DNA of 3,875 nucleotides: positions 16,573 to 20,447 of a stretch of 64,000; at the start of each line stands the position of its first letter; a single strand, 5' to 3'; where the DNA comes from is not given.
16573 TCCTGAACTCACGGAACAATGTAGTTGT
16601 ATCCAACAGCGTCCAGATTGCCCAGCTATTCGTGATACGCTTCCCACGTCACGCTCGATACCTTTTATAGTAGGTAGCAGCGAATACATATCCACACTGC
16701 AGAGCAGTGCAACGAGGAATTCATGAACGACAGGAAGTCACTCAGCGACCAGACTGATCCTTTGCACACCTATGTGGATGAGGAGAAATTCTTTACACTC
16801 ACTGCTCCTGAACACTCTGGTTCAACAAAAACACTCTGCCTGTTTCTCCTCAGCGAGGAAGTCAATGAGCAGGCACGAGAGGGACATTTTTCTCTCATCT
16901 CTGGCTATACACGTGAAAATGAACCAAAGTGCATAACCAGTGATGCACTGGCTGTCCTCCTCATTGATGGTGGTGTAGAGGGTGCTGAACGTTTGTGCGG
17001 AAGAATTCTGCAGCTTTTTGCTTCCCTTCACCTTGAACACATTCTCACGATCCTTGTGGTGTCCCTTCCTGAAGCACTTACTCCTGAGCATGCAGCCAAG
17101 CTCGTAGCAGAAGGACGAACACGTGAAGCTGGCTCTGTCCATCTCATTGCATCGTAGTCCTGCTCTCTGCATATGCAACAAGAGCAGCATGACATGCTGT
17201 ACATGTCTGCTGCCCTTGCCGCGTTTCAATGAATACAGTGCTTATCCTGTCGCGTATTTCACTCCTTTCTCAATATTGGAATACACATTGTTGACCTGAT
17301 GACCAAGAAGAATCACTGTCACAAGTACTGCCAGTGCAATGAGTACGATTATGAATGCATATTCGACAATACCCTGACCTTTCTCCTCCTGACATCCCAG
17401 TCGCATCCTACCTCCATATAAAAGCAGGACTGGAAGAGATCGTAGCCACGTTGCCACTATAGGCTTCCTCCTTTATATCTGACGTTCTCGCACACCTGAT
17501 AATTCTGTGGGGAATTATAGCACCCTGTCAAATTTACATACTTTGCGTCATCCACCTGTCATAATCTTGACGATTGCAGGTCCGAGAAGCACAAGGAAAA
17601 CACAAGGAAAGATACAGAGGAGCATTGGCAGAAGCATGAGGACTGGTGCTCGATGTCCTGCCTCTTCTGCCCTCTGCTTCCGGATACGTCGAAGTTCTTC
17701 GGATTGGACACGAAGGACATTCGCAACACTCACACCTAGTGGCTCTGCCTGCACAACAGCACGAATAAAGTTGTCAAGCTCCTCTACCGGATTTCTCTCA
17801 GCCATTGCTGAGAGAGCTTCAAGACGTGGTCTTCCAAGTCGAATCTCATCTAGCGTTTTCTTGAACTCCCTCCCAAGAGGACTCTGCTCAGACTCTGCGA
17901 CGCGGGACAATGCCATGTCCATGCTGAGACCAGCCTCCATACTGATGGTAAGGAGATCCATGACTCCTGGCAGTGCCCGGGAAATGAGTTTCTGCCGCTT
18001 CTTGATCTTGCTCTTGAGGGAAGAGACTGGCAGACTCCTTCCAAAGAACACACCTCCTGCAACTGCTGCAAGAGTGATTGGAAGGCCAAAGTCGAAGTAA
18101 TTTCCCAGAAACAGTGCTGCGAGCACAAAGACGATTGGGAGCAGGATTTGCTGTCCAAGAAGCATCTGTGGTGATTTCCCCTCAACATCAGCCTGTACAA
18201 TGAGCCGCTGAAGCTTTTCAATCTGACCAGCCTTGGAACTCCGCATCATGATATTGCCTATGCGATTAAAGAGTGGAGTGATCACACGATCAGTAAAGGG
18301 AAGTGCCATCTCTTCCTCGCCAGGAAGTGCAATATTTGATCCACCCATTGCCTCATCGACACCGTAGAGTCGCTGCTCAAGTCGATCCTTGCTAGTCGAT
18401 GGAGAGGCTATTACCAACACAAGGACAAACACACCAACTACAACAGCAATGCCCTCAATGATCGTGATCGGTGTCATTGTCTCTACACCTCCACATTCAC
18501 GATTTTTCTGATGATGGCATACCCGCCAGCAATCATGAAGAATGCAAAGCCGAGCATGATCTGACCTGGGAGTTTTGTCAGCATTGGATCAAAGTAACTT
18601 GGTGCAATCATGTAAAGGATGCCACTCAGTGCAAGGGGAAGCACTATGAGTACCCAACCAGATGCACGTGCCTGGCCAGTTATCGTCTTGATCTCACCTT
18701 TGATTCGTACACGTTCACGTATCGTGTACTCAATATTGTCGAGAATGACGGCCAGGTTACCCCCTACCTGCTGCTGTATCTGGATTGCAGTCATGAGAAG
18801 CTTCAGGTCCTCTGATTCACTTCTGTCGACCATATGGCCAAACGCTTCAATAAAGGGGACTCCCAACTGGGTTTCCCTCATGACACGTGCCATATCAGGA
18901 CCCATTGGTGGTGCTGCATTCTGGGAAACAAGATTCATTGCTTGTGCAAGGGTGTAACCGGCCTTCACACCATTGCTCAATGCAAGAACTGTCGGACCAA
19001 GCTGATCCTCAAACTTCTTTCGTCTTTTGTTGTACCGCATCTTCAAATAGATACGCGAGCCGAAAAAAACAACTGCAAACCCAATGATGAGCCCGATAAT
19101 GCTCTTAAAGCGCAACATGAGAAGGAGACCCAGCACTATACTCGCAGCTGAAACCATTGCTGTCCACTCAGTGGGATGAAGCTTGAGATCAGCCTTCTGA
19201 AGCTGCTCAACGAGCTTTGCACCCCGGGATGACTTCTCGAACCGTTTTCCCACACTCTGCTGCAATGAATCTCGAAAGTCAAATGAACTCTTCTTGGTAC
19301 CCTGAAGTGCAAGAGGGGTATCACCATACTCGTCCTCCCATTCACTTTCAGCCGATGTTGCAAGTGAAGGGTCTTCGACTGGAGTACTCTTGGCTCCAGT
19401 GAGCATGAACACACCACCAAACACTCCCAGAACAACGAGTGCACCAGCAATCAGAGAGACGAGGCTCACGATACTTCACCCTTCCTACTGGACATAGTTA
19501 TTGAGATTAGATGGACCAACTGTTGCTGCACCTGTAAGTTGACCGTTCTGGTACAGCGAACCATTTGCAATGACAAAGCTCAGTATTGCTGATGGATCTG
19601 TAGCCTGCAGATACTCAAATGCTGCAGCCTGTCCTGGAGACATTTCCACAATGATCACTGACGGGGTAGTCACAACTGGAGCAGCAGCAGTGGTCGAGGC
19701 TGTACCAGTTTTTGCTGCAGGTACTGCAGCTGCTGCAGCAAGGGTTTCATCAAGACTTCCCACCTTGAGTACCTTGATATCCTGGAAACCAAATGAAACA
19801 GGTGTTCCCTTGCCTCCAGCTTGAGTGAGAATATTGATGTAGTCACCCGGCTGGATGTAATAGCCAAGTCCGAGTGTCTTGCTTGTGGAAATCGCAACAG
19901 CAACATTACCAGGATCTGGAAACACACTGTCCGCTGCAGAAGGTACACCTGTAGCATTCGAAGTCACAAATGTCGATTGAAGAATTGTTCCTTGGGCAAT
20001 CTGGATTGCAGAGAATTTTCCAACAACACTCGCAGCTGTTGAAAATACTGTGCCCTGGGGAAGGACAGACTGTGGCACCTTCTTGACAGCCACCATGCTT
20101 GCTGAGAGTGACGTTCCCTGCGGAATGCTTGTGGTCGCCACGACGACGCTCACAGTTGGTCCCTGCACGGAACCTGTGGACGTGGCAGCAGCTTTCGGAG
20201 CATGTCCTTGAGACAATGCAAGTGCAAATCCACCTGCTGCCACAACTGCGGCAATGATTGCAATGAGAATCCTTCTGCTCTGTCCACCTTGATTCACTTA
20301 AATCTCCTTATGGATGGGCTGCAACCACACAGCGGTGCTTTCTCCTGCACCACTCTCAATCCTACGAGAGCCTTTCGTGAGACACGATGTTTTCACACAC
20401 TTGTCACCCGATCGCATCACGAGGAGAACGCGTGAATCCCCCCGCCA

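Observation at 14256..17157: Cassette coupling a NUDIX-less MutY/Nth-family glycosylase to an Fmt-like formyltransferase, wedged between the two Tad parts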

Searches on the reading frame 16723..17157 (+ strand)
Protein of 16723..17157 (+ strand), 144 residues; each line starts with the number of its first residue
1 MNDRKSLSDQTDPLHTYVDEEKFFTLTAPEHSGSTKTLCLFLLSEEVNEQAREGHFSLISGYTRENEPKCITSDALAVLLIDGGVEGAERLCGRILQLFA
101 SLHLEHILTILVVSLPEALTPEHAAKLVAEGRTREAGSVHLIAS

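Call 3: search_protein_families(library=pfam, proteins=[window:16723-17157:+], max_evalue=0.01)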
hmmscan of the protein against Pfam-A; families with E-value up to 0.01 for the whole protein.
window:16723-17157:+ (144 aa): 0 families

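Call 4: search_protein_families(library=ncbifam, proteins=[window:16723-17157:+], max_evalue=0.01)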
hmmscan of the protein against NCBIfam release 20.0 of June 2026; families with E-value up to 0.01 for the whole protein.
window:16723-17157:+ (144 aa): 0 families

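Call 37: search_protein_families(library=pfam, alignment_id=A3, max_evalue=1)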
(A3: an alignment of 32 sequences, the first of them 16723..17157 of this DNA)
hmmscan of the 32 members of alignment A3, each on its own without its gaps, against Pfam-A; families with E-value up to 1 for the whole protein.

A. member 1, window:16723-17157:+ (144 aa): 2 families
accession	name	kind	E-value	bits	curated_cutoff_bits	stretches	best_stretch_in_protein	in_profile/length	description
PF14795.11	Leucyl-specific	-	0.05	14.2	25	1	114-141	25-53/56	Leucine-tRNA synthetase-specific domain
PF05023.20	Phytochelatin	-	0.18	11.4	24.9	1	36-67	140-171/210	Phytochelatin synthase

B. families by the number of members that match (of 32 scanned): 12 families
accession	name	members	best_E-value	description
PF08254.16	Leader_Thr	8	0.036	Threonine leader peptide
PF17853.6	GGDEF_2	5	0.00064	GGDEF-like domain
PF05023.20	Phytochelatin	3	0.18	Phytochelatin synthase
PF04423.19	Rad50_zn_hook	2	0.058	Rad50 zinc hook motif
PF04366.17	Ysc84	2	0.15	Las17-binding protein actin regulator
PF21821.3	Dit_like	1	0.045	Dit-like phage tail protein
PF14795.11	Leucyl-specific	1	0.05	Leucine-tRNA synthetase-specific domain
PF14033.12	DUF4246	1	0.087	Protein of unknown function (DUF4246)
PF11760.13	CbiG_N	1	0.088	Cobalamin synthesis G N-terminal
PF02830.23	V4R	1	0.13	V4R domain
PF10737.14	GerPC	1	0.4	Spore germination protein GerPC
PF22700.2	MVD-like_N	1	0.42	Diphosphomevalonate decarboxylase-like N-terminal domain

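Call 38: search_solved_structures(query=A3, max_evalue=10, show_alignments=2)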
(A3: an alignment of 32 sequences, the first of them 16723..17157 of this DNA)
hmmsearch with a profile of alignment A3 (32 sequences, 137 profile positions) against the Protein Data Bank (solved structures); distinct sequences matched with E-value up to 10: 3.
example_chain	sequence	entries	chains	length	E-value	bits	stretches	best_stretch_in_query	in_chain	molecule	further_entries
1x1o_A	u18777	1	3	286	0.087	15.7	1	68-94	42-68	nicotinate-nucleotide pyrophosphorylase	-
3tx1_A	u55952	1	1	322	0.49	13.3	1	12-82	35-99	UDP-N-acetylenolpyruvoylglucosamine reductase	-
6jkv_A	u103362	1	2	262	0.93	12.4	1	78-126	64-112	PppA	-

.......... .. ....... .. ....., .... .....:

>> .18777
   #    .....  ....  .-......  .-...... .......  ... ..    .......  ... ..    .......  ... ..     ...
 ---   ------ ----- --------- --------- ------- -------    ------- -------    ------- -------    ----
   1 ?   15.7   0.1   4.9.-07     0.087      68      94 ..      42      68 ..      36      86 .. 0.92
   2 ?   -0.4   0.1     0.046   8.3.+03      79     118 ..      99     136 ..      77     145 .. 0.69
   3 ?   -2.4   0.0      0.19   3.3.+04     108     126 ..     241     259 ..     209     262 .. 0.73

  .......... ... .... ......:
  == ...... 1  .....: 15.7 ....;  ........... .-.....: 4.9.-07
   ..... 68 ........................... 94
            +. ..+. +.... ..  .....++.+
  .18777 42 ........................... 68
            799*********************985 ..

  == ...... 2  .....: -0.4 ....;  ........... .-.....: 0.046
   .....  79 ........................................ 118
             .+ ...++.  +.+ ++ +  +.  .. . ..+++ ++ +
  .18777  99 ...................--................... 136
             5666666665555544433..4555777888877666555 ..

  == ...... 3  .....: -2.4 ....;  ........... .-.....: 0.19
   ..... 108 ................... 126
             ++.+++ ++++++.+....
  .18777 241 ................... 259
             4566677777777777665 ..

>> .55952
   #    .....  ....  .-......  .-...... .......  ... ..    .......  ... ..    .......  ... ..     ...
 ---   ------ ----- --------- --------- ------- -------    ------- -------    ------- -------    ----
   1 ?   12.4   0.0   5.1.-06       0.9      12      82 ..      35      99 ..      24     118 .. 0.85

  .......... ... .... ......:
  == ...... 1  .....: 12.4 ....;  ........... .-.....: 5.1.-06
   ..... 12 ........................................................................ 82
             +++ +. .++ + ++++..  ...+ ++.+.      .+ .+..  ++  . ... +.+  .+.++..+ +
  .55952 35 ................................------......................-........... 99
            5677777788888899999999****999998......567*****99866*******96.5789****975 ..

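Call 78: search_protein_families(library=padloc, proteins=[window:16723-17157:+], max_evalue=0.01)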
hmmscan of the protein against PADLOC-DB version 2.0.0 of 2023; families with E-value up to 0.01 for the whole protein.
window:16723-17157:+ (144 aa): 0 families

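Call 81: search_protein_representatives(protein=window:16723-17157:+)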
Query: 144 residues. Proteins with E-value up to 0.001 (for the whole library): 9; up to 1e-10: 4; up to 1e-30: 2. The best 9 are listed.
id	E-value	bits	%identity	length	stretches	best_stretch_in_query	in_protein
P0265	4.2e-65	234.4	76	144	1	1-143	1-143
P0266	3.0e-34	134.5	34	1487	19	32-82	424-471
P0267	3.3e-20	89.1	72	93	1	79-143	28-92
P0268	1.1e-17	81.0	41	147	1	4-118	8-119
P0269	1.7e-06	44.7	35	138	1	29-110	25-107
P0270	2.1e-06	44.4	36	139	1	28-118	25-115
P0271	2.7e-06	44.1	34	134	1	37-123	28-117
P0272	7.4e-05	39.4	37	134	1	32-129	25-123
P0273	2.2e-04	37.8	31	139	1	36-124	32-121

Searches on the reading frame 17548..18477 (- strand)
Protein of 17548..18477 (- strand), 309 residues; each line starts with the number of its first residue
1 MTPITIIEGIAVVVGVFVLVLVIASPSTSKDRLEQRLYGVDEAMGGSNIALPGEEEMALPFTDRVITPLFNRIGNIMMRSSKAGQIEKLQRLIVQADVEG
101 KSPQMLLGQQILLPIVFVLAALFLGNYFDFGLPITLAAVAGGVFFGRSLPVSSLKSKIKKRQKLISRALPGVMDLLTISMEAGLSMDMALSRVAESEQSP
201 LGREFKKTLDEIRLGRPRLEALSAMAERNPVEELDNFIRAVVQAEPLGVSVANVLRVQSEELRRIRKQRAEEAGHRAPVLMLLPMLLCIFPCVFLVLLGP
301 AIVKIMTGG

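Call 3: search_protein_families(library=pfam, proteins=[window:17548-18477:-], max_evalue=0.01)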
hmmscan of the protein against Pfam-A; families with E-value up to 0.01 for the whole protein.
window:17548-18477:- (309 aa): 1 family
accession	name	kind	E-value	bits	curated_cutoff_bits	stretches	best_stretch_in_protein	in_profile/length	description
PF00482.28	T2SSF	-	3.7e-19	69.4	25.2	1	174-298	3-124/125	Type II secretion system (T2SS), protein F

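Call 4: search_protein_families(library=ncbifam, proteins=[window:17548-18477:-], max_evalue=0.01)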
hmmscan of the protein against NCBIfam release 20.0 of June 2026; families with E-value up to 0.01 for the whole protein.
window:17548-18477:- (309 aa): 0 families

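Call 90: find_homologous_proteins(query=window:17548-18477:-, max_evalue=1e-10)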
Query window:17548-18477:- (309 aa): 1185 proteins with E <= 1e-10 among 8000 candidates; the best 120 are listed.
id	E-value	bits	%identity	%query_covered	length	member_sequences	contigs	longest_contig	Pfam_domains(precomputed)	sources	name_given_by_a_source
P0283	1.2e-176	604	92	100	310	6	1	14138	PF00482.29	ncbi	-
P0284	5.7e-115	402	99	64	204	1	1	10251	-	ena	-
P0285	3.2e-89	317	58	82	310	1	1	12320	PF00482.29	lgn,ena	-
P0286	7.3e-89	316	57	97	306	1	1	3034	PF00482.29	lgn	-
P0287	4.2e-86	307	54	100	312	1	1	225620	PF00482.29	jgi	jgi:tight adherence protein C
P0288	2.1e-85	305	52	99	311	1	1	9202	PF00482.29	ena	-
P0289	4.8e-84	300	52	98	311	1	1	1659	PF00482.29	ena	-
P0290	3.1e-82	294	53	99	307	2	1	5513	PF00482.29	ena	-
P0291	7.4e-82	293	53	99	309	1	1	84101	PF00482.29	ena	-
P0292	2.7e-81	291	51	97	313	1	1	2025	PF00482.29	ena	-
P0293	3.0e-81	291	51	100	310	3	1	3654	PF00482.29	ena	-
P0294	1.3e-80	289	51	94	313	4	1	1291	PF00482.29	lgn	-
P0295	3.8e-80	287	50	93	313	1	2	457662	PF00482.29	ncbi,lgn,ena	ncbi:MAG: type II secretion system F family protein [Candidatus Dormiibacterota bacterium]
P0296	9.1e-80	286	51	100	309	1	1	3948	PF00482.29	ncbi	ncbi:MAG: type II secretion system F family protein [Candidatus Dormibacteria bacterium]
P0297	2.4e-79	285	52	88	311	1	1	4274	PF00482.29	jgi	jgi:tight adherence protein C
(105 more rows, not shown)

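Call 91: find_encoding_contigs(protein=P0295, flank=10000, max_places=1)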
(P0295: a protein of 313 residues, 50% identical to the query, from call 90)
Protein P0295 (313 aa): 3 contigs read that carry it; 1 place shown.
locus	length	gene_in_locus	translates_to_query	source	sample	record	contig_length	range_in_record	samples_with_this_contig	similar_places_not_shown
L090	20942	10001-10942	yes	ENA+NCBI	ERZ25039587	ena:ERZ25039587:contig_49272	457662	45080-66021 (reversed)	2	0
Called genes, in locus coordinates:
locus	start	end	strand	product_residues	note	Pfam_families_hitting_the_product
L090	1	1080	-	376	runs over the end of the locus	PF00682:HMGL-like, PF22617:HCS_D2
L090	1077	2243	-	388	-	PF00180:Iso_dh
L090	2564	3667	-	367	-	PF00704:Glyco_hydro_18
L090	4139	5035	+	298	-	PF00288:GHMP_kinases_N, PF08544:GHMP_kinases_C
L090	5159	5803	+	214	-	PF01565:FAD_binding_4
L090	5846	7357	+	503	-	PF05140:ResB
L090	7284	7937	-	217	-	PF00300:His_Phos_1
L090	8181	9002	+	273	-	PF16976:RcpC (faint)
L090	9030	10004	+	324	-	PF00482:T2SSF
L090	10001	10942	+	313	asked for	PF00482:T2SSF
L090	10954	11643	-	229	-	PF00106:adh_short, PF08659:KR, PF13561:adh_short_C2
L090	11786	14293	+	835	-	PF16697:Yop-YscD_cpl, PF00498:FHA, PF16697:Yop-YscD_cpl, PF00005:ABC_tran, PF13304:AAA_21, PF01061:ABC2_membrane, PF12698:ABC2_membrane_3 (weak)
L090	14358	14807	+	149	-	PF04075:F420H2_quin_red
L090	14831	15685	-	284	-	PF00512:HisKA, PF02518:HATPase_c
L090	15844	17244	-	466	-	PF00532:Peripla_BP_1, PF13407:Peripla_BP_4 (weak), PF13377:Peripla_BP_3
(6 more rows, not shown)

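Call 92: find_encoding_contigs(protein=P0287, flank=10000, max_places=1)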
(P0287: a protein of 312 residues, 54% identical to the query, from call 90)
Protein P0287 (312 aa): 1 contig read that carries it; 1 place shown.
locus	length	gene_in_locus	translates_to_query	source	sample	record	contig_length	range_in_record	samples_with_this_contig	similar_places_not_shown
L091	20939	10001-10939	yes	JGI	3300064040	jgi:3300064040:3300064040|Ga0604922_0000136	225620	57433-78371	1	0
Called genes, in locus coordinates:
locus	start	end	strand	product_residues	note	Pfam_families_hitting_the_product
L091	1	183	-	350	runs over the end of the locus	PF01546:Peptidase_M20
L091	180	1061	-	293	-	PF22626:LysX_preATP_grasp, PF02655:ATP-grasp_3 (weak), PF08443:RimK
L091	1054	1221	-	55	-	PF21344:Zn_ribbon_LysW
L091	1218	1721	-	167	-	PF00694:Aconitase_C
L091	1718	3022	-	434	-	PF00330:Aconitase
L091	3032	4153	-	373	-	PF00682:HMGL-like, PF22617:HCS_D2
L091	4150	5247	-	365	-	PF00180:Iso_dh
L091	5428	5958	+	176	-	-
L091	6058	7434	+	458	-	PF05140:ResB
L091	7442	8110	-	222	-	PF00300:His_Phos_1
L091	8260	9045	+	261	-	PF16976:RcpC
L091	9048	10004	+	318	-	PF00482:T2SSF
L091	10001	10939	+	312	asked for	PF00482:T2SSF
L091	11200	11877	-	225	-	-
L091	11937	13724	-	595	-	PF18158:AidB_N, PF02770:Acyl-CoA_dh_M, PF00441:Acyl-CoA_dh_1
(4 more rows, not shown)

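Call 93: find_encoding_contigs(protein=P0285, flank=10000, max_places=2)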
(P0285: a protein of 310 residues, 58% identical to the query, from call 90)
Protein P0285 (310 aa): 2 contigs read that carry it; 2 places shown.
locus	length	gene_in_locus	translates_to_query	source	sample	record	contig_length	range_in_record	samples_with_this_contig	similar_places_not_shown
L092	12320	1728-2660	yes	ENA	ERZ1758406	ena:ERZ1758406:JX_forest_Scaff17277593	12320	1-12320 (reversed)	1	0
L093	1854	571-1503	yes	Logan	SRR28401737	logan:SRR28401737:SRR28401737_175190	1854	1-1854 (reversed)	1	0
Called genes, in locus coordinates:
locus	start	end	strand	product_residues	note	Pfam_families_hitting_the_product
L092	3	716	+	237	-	?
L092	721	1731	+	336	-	PF00482:T2SSF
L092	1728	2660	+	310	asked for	PF00482:T2SSF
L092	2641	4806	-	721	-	PF09586:YfhO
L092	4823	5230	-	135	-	PF10066:DUF2304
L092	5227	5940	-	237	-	PF00535:Glycos_transf_2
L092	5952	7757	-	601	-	PF13439:Glyco_transf_4, PF13579:Glyco_trans_4_4, PF20706:GT4-conflict, PF00534:Glycos_transf_1, PF13692:Glyco_trans_1_4, PF13489:Methyltransf_23, PF08241:Methyltransf_11, PF08242:Methyltransf_12, +2 more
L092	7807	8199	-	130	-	PF00903:Glyoxalase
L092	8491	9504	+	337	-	PF08450:SGL (faint), PF10282:Lactonase (faint), PF20067:SSL_N (faint), PF22807:TrAA12 (faint), PF01436:NHL (faint)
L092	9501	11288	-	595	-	PF18158:AidB_N, PF02770:Acyl-CoA_dh_M, PF00441:Acyl-CoA_dh_1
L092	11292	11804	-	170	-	PF12079:DUF3558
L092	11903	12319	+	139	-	?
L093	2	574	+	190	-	?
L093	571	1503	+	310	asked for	PF00482:T2SSF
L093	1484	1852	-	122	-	?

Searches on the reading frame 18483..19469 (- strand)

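Call 3: search_protein_families(library=pfam, proteins=[window:18483-19469:-], max_evalue=0.01)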
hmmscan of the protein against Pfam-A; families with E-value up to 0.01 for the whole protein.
window:18483-19469:- (328 aa): 2 families
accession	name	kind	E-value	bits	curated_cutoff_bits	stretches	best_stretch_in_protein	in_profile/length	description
PF00482.28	T2SSF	-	1.1e-15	58.2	25.2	1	164-285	5-123/125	Type II secretion system (T2SS), protein F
PF07954.16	DUF1689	-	0.00077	20.2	25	0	120-171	66-101/148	Protein of unknown function (DUF1689)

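Call 4: search_protein_families(library=ncbifam, proteins=[window:18483-19469:-], max_evalue=0.01)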
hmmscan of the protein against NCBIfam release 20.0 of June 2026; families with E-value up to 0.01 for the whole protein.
window:18483-19469:- (328 aa): 2 families
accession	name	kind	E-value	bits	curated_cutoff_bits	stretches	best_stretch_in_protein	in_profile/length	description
NF058603.1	SCO2097_fam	equivalog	0.00021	21.6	110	0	84-151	23-92/129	SCO2097 family morphological protein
NF046075.1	UpsF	equivalog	0.00025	19.9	400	1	96-261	258-411/484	membrane pilin protein UpsF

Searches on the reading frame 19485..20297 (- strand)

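Call 3: search_protein_families(library=pfam, proteins=[window:19485-20297:-], max_evalue=0.01)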
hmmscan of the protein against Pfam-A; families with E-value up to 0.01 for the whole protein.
window:19485-20297:- (270 aa): 3 families
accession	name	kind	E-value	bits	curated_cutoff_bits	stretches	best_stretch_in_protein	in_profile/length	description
PF08666.17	SAF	-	2.3e-09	38.1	21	1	51-107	3-58/63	SAF domain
PF16976.10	RcpC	-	1.8e-08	34.7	28.8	1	129-227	9-100/114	Flp pilus assembly protein RcpC/CpaB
PF13144.11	ChapFlgA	-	7.4e-06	26.5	23.8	1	50-112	2-61/122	Chaperone for flagella basal body P-ring formation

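Call 4: search_protein_families(library=ncbifam, proteins=[window:19485-20297:-], max_evalue=0.01)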
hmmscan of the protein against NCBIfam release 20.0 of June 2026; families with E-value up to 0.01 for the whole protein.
window:19485-20297:- (270 aa): 3 families
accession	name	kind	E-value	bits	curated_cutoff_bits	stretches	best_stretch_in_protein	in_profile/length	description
TIGR03177.1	pilus_cpaB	equivalog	4.8e-18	65.4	71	1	14-225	3-197/262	Flp pilus assembly protein CpaB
TIGR03170.1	flgA_cterm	equivalog_domain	5.1e-07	29.7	54.65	1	48-109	12-72/137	flagellar basal body P-ring formation chaperone FlgA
TIGR03248.1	galactar-dH20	equivalog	0.0053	15.3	730.85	0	48-122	10-84/507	galactarate dehydratase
